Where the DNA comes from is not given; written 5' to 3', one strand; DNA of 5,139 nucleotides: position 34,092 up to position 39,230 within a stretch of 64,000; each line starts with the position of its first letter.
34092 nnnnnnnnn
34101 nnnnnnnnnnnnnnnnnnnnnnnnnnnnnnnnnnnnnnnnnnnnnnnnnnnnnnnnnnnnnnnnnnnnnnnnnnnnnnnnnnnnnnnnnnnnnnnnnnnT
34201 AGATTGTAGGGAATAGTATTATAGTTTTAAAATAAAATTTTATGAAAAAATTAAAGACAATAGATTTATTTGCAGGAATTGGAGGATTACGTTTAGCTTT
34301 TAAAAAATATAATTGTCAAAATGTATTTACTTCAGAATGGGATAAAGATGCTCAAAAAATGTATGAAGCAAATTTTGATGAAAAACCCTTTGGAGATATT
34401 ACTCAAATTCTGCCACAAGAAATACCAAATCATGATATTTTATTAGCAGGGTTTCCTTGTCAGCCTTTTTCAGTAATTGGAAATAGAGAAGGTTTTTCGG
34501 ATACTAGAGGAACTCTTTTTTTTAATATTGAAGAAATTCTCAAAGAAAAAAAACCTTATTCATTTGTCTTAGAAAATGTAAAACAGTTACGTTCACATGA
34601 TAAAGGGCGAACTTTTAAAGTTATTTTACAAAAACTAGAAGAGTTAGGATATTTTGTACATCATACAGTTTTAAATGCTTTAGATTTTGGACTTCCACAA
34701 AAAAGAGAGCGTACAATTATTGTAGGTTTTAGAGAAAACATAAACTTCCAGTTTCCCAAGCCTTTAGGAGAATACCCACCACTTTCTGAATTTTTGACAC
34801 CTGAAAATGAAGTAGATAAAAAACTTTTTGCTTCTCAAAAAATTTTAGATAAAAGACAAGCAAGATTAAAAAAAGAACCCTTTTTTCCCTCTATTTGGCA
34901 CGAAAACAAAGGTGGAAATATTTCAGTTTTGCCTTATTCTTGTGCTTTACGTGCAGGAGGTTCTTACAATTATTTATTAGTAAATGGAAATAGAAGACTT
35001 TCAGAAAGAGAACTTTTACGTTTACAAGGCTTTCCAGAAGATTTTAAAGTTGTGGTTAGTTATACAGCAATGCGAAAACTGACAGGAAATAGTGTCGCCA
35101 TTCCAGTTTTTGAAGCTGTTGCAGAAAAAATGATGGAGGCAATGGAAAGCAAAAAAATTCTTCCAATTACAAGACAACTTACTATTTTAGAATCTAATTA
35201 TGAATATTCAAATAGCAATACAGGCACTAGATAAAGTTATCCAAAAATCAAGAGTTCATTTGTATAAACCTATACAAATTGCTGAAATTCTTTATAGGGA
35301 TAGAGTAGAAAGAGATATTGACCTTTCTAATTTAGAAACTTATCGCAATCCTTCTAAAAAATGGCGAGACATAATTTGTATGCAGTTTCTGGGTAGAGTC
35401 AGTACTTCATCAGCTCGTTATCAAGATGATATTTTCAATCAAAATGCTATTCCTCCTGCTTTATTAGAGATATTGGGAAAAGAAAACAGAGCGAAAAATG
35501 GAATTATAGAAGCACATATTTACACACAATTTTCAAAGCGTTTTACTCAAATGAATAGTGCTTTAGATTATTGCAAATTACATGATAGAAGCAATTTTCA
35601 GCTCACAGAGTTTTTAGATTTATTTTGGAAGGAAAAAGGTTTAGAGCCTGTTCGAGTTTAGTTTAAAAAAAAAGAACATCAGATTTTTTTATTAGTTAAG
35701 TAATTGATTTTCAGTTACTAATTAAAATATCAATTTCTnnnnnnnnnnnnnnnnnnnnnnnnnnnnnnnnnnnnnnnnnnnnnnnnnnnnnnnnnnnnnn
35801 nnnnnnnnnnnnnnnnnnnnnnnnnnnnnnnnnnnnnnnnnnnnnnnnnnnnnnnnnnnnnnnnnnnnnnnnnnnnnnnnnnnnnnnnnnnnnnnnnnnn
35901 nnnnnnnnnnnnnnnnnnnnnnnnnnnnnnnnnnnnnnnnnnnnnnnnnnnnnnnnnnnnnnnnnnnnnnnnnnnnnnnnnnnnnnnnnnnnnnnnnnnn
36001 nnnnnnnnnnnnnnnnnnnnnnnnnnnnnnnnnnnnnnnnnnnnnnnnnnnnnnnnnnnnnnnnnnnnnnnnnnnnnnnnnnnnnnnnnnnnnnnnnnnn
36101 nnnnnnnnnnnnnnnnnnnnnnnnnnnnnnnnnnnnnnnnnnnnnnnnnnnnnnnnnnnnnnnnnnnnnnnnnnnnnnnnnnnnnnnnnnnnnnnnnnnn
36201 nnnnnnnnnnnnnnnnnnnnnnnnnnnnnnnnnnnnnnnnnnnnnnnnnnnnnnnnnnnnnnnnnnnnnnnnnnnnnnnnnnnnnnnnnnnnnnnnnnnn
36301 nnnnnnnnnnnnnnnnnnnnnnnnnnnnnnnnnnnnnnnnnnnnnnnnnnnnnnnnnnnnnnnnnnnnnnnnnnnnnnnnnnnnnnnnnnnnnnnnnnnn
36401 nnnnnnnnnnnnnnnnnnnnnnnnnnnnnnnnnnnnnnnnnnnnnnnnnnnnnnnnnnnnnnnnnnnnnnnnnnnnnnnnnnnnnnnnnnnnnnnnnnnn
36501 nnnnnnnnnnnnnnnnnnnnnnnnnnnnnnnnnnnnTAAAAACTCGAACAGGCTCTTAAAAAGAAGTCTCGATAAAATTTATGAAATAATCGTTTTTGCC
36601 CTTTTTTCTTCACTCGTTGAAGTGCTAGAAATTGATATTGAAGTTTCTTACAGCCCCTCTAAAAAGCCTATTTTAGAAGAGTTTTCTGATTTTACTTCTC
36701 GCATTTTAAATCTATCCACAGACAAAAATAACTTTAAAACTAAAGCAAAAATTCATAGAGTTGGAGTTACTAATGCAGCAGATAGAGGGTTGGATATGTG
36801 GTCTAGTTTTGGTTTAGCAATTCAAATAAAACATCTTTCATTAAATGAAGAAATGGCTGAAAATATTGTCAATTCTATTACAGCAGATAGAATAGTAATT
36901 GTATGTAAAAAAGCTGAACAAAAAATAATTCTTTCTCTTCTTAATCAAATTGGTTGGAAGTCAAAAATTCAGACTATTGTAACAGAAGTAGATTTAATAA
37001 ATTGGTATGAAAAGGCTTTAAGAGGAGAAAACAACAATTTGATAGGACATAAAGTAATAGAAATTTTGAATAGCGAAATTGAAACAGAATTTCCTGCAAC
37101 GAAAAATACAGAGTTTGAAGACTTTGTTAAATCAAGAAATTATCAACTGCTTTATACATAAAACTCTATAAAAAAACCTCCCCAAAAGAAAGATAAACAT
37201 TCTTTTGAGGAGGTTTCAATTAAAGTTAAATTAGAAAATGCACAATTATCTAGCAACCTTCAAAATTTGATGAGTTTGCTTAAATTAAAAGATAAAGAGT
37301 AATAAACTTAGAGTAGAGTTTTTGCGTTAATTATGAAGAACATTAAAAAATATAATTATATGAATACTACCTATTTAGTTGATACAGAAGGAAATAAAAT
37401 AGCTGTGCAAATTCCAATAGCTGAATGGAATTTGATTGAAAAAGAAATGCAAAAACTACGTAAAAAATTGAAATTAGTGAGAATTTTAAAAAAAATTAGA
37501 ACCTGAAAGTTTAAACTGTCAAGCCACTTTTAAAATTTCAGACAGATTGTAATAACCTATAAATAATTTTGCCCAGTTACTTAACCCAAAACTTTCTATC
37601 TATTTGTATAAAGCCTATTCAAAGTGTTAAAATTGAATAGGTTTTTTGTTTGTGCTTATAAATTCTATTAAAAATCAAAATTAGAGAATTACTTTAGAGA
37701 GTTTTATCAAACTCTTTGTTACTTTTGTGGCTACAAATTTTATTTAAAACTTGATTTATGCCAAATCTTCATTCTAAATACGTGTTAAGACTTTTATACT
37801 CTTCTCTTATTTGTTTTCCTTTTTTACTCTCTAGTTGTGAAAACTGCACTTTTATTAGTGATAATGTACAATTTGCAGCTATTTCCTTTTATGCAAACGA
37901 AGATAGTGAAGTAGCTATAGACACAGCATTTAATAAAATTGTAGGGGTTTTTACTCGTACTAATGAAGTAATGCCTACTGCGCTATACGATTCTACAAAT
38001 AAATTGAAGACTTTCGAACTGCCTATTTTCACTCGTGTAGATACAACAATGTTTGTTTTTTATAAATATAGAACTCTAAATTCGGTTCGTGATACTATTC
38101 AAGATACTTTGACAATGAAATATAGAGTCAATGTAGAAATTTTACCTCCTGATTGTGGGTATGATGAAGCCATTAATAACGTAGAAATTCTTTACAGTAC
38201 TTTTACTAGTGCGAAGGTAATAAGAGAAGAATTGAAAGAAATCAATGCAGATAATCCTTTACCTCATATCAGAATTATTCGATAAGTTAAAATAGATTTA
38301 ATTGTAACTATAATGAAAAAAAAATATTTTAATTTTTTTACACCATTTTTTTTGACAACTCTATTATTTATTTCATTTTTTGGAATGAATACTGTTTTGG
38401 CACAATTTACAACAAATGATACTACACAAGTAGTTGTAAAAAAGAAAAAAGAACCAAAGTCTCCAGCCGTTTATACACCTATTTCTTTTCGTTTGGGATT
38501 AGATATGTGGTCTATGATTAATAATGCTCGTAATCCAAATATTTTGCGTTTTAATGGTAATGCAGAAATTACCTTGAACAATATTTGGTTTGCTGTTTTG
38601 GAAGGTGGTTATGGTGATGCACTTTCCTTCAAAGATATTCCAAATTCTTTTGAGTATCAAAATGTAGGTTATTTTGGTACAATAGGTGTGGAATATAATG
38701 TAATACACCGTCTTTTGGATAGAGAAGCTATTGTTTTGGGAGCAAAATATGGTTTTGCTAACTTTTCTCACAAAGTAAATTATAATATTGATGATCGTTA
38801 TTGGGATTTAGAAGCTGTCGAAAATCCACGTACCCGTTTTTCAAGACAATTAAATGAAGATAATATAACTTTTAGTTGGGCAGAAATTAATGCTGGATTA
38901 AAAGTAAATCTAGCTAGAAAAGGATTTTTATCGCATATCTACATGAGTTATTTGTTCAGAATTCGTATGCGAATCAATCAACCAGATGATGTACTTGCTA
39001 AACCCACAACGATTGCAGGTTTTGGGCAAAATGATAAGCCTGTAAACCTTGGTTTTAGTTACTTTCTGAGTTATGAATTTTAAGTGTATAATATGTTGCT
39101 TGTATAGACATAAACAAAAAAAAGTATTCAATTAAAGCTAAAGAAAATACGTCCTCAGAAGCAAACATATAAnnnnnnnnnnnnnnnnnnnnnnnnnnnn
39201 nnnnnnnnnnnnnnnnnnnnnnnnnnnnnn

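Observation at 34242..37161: Restriction-modification module adjacent to ftsI, with the putative endonuclease inactivated by an IS5/ISL2-type insertion, leaving an orphaned C5-methyltransferase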

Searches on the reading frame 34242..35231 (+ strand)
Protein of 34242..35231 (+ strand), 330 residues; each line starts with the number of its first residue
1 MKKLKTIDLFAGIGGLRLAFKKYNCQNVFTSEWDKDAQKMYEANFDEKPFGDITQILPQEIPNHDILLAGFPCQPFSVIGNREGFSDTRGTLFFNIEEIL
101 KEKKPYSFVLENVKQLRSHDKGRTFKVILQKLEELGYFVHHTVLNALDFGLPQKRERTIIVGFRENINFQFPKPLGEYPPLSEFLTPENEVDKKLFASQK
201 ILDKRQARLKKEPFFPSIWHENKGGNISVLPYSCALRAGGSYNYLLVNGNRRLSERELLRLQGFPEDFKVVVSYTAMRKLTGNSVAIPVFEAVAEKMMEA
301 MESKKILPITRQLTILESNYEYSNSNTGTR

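Call 5: search_protein_families(library=pfam, proteins=[window:34242-35231:+], max_evalue=0.01)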
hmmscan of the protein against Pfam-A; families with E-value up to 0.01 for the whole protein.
window:34242-35231:+ (330 aa): 1 family
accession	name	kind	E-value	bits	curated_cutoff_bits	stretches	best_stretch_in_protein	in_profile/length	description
PF00145.23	DNA_methylase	-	4e-90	303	22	1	4-298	1-323/324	C-5 cytosine-specific DNA methylase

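Call 6: search_protein_families(library=ncbifam, proteins=[window:34242-35231:+], max_evalue=0.01)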
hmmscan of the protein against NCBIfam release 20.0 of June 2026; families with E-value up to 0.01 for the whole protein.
window:34242-35231:+ (330 aa): 3 families
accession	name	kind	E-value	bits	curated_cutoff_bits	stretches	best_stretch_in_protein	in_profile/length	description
TIGR00675.1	dcm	superfamily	2.8e-95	319.7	100.65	2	7-211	2-215/329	DNA (cytosine-5-)-methyltransferase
NF007772.0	PRK10458.1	subfamily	7.2e-55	186.4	710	3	54-170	160-293/472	DNA cytosine methylase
NF006746.0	PRK09270.1-5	subfamily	0.0083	15.1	250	0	250-320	64-133/210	nucleoside/nucleotide kinase family protein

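Call 9: find_encoding_contigs(protein=window:34242-35231:+, flank=10000, max_places=10)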
Protein window:34242-35231:+ (330 aa): no gene with exactly this product is on record in the collection.

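Call 27: search_solved_structures(query=window:34242-35231:+, max_evalue=1e-10, show_alignments=1)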
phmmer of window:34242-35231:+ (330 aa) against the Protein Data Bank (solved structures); distinct sequences matched with E-value up to 1e-10: 46.
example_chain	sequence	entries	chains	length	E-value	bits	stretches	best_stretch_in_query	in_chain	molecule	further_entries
10mh_A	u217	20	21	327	4.9e-71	242.9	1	4-298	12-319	PROTEIN (CYTOSINE-SPECIFIC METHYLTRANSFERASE HHAI) | HaeIII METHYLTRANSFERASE | Modification methylase HhaI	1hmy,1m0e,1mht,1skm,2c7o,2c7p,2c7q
1fjx_A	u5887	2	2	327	5.2e-71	242.8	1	4-298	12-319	HHAI DNA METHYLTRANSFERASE | MODIFICATION METHYLASE HHAI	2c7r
2uyh_A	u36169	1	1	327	5.5e-71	242.7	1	4-298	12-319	MODIFICATION METHYLASE HHAI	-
2i9k_A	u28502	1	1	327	6.6e-71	242.5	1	4-298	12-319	Modification methylase HhaI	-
1svu_A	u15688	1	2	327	7.8e-71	242.2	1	4-298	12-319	Modification methylase HhaI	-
2zcj_A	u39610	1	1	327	1.3e-70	241.5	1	4-298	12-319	Modification methylase HhaI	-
2uz4_A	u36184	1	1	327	2.4e-70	240.6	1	4-298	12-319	MODIFICATION METHYLASE HHAI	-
2uyc_A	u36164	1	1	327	2.4e-70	240.6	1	4-298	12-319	MODIFICATION METHYLASE HHAI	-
2z6u_A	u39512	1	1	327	3.3e-70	240.2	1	4-298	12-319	Modification methylase HhaI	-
2z6q_A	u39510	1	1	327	3.3e-70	240.2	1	4-298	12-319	Modification methylase HhaI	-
2z6a_A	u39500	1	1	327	8.9e-70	238.8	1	4-298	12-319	Modification methylase HhaI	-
3lx6_A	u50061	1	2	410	1.6e-46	162.3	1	56-171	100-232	Cytosine-specific methyltransferase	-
3me5_A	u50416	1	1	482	2.8e-46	161.6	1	57-171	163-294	Cytosine-specific methyltransferase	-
1dct_A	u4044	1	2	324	2.2e-38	135.6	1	6-175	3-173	PROTEIN (MODIFICATION METHYLASE HAEIII)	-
3ubt_Y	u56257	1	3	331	1.5e-37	132.9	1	6-175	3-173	Modification methylase HaeIII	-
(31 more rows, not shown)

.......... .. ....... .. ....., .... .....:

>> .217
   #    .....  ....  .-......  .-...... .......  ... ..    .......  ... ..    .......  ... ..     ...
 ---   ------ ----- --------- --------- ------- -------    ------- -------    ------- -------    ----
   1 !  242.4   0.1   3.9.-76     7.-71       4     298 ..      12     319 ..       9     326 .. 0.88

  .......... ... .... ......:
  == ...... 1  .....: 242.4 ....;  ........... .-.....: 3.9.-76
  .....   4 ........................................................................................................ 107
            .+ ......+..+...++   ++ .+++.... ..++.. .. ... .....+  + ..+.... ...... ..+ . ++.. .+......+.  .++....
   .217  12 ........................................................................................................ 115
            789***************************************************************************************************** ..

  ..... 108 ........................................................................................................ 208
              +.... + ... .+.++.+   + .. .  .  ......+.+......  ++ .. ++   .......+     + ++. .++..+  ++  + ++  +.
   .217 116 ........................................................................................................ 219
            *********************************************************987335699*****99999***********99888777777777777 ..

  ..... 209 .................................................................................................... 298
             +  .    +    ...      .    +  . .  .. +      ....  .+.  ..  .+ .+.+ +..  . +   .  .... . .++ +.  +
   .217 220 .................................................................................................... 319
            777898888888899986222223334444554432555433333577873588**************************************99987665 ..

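Call 33: search_protein_families(library=padloc, proteins=[window:34242-35231:+], max_evalue=0.01)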
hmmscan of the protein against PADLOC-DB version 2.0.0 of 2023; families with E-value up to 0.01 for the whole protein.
window:34242-35231:+ (330 aa): 64 families (the best 25 are shown)
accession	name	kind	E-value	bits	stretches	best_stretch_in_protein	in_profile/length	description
PDLC03272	MTase_II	-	6.6e-116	385.8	1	1-305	72-394/407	Type II methyltransferase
PDLC02653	DrmMII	-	4.2e-87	290.2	2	3-206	4-214/333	DrmMII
PDLC03361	MTase_II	-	5.6e-77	257.5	1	3-302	86-438/455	Type II methyltransferase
PDLC03242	MTase_II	-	4.1e-75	251.2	1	3-301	100-399/409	Type II methyltransferase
PDLC03716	oMTase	-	1.7e-74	249.1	1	2-301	37-339/349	orphan methyltransferase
PDLC03378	MTase_II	-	6.2e-71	237.5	2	3-181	2-185/344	Type II methyltransferase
PDLC03217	MTase_II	-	8.7e-64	214.1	2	2-165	20-186/703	Type II methyltransferase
PDLC00026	DruM2|DruM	-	1.7e-52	177.1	2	2-185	3-184/336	DNA cytosine methylase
PDLC03234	MTase_II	-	6.3e-50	168.5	2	2-175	3-186/375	Type II methyltransferase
PDLC03733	oMTase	-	3e-48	162.8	3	57-170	165-295/476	orphan methyltransferase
PDLC03326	MTase_II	-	8.2e-47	158.3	2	1-175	2-188/412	Type II methyltransferase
PDLC00033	DruM2|DruM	-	2.3e-46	156.8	2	3-169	21-196/368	DNA cytosine methylase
PDLC03734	oMTase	-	5.4e-46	155.5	1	1-167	1-172/444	orphan methyltransferase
PDLC00027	DruM2|DruM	-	3.8e-44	149.5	2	3-175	11-185/361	DNA cytosine methylase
PDLC03269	MTase_II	-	2.8e-42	143.3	2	1-169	1-171/437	Type II methyltransferase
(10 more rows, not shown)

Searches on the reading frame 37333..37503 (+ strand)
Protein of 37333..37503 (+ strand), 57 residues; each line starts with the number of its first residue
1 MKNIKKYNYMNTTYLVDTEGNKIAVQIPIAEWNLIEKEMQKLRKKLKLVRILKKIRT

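Call 5: search_protein_families(library=pfam, proteins=[window:37333-37503:+], max_evalue=0.01)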
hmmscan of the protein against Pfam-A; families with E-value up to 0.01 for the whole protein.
window:37333-37503:+ (57 aa): 1 family
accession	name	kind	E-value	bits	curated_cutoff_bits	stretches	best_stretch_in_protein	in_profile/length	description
PF18506.7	RelB-like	-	2.2e-06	27.8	27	1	11-36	3-28/62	RelB Antitoxin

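Call 33: search_protein_families(library=padloc, proteins=[window:37333-37503:+], max_evalue=0.01)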
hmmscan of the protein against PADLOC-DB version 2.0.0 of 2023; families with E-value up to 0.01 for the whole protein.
window:37333-37503:+ (57 aa): 0 families

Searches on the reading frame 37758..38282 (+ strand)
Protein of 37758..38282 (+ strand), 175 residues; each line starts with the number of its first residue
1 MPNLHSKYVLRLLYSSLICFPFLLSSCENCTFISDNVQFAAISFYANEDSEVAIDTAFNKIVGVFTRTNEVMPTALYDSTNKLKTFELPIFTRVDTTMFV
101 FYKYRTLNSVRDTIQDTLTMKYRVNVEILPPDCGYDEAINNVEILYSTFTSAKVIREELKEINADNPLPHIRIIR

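Call 5: search_protein_families(library=pfam, proteins=[window:37758-38282:+], max_evalue=0.01)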
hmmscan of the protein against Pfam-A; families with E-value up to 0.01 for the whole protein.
window:37758-38282:+ (175 aa): 1 family
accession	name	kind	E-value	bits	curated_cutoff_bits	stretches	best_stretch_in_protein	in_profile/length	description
PF20050.4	DUF6452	-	8.6e-07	29.5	27.1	1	74-172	12-105/108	Family of unknown function (DUF6452)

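Call 34: search_protein_families(library=ncbifam, proteins=[window:37758-38282:+], max_evalue=0.001)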
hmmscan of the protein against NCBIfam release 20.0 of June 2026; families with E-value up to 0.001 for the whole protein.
window:37758-38282:+ (175 aa): 0 families

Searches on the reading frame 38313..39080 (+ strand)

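Call 5: search_protein_families(library=pfam, proteins=[window:38313-39080:+], max_evalue=0.01)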
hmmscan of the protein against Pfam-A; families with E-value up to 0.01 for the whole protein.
window:38313-39080:+ (256 aa): 1 family
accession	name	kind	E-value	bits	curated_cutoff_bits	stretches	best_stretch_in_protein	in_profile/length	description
PF19515.5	DUF6048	-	2.2e-24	87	27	1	19-254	5-225/232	Domain of unknown function (DUF6048)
